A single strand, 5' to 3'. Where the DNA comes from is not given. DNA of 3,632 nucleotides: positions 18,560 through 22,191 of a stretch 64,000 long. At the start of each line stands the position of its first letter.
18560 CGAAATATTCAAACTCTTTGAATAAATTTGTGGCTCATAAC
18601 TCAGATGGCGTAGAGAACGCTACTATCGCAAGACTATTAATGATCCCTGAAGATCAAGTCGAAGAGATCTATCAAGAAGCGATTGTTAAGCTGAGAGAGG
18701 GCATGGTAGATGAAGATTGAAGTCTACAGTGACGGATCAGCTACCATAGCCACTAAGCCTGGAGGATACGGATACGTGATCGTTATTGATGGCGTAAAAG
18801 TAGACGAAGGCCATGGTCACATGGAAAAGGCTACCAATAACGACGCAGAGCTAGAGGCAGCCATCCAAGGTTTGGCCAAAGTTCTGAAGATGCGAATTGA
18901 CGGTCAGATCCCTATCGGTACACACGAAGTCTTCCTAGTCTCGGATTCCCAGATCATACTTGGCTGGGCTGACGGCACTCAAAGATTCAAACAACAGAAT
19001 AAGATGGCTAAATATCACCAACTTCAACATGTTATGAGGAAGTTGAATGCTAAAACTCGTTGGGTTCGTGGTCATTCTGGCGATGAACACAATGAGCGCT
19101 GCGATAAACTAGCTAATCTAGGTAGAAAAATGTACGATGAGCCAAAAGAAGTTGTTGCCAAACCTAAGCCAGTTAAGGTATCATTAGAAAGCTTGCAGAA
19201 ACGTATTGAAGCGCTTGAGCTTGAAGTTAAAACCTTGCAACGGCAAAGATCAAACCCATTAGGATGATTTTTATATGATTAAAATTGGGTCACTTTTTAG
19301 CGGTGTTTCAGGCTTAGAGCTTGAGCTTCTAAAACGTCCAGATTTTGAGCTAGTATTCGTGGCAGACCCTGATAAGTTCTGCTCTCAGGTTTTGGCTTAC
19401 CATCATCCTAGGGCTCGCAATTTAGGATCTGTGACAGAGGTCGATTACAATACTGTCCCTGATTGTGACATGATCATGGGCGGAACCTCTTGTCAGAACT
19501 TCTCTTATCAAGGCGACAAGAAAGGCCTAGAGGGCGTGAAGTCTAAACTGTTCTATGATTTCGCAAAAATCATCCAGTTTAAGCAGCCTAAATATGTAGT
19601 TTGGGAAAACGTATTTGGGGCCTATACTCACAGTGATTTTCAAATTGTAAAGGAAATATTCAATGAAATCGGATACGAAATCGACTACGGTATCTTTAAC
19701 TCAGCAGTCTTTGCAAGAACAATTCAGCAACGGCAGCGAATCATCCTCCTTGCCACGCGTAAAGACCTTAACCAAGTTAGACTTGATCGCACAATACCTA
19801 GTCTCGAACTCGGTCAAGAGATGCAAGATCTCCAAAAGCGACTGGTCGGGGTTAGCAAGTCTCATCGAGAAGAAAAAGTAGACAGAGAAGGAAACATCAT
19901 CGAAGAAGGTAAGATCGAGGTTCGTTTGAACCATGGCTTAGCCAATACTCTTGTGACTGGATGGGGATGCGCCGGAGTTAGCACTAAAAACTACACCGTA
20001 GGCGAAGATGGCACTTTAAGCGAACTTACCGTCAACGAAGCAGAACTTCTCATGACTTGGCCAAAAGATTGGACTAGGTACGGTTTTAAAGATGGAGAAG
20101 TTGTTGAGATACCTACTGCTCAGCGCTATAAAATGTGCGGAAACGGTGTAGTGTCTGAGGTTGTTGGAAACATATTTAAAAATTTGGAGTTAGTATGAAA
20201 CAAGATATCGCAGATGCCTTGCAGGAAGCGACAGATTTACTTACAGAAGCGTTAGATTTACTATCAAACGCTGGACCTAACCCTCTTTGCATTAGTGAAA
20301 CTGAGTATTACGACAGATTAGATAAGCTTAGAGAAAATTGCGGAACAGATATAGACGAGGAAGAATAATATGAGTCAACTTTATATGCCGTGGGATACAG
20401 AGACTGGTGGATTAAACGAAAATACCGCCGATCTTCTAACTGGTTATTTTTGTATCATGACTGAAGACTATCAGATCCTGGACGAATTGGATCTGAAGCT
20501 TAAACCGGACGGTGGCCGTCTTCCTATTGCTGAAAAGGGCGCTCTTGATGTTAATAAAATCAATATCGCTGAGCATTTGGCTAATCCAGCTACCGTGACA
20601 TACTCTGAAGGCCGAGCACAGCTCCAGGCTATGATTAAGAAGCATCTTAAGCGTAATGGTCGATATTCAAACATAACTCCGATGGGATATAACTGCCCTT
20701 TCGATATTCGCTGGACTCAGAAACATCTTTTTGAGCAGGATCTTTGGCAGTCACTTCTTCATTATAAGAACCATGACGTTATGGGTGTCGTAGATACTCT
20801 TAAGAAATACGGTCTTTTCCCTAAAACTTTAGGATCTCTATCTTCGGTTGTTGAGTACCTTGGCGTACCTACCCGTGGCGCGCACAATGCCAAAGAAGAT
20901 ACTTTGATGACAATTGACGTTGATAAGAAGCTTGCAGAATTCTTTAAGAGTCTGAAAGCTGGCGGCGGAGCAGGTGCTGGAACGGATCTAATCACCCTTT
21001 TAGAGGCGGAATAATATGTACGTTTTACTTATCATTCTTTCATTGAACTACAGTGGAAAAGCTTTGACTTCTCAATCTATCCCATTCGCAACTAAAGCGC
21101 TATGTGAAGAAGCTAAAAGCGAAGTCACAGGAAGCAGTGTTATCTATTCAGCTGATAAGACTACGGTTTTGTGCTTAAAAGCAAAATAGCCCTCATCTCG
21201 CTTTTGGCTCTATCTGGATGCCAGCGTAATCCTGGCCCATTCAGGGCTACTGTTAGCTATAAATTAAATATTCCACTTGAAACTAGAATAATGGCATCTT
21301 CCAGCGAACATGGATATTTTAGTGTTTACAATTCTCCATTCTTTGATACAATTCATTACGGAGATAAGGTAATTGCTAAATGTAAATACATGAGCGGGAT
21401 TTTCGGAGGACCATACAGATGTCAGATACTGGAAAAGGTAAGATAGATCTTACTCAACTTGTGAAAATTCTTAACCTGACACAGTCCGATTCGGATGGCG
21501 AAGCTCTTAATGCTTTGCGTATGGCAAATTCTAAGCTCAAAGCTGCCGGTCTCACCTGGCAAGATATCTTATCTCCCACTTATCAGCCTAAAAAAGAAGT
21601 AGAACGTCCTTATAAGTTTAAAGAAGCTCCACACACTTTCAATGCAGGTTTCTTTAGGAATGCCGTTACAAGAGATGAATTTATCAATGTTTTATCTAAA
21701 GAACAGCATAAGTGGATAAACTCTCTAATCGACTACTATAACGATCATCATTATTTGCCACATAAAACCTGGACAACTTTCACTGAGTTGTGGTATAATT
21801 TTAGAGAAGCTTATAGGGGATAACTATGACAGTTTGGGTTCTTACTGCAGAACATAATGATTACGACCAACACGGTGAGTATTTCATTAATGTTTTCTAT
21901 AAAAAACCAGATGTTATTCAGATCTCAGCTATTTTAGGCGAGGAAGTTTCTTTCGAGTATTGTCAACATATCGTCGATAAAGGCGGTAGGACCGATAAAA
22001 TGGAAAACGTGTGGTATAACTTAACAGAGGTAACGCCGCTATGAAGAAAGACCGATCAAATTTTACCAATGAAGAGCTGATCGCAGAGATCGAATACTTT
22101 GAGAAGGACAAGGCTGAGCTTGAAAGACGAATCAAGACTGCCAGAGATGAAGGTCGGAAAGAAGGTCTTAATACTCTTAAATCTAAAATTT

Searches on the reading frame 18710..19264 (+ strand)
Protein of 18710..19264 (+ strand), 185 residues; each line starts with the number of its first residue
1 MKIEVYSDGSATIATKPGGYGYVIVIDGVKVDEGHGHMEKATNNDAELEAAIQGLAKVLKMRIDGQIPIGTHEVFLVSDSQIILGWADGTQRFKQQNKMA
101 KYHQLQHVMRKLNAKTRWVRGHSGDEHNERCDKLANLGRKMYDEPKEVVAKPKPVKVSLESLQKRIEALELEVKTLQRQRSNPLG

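Call 18: search_protein_families(library=pfam, proteins=[window:18710-19264:+], max_evalue=0.01)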
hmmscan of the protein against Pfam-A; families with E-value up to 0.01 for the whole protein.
window:18710-19264:+ (185 aa): 2 families
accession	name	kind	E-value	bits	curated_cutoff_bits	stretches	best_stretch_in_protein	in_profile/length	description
PF00075.30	RNase_H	-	6.3e-21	75.5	25.8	1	3-138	4-139/141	RNase H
PF13456.12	RVT_3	-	0.0017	18.7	21.6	1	8-120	3-109/123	Reverse transcriptase-like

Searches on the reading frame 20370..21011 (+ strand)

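Call 18: search_protein_families(library=pfam, proteins=[window:20370-21011:+], max_evalue=0.01)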
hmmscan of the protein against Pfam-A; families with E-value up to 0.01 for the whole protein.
window:20370-21011:+ (214 aa): 1 family
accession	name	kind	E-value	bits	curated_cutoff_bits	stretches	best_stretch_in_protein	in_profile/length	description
PF21762.3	DEDDh_C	-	0.0017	19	27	1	79-183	83-183/188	DNA polymerase III subunit epsilon-like, C-terminal domain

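Call 59: search_protein_families(library=phrogs, proteins=[window:20370-21011:+], max_evalue=0.01)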
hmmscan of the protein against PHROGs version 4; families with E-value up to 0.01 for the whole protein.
window:20370-21011:+ (214 aa): 1 family
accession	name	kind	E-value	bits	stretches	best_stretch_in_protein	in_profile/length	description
phrog_192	-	DNA, RNA and nucleotide metabolism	9.7e-17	62.3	1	5-190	108-272/397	DNA polymerase exonuclease subunit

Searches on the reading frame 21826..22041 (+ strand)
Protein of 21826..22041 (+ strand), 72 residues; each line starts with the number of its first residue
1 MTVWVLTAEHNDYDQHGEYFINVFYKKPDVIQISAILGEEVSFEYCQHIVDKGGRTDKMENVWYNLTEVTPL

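Call 18: search_protein_families(library=pfam, proteins=[window:21826-22041:+], max_evalue=0.01)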
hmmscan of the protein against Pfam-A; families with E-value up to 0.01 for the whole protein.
window:21826-22041:+ (72 aa): 0 families

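Call 59: search_protein_families(library=phrogs, proteins=[window:21826-22041:+], max_evalue=0.01)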
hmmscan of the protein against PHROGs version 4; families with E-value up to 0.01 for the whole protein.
window:21826-22041:+ (72 aa): 2 families
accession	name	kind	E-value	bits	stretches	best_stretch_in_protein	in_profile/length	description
phrog_6933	-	unknown function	3.6e-12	47.2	1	1-69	1-66/67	-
phrog_13591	-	unknown function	0.0013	20.2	0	38-65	42-69/98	-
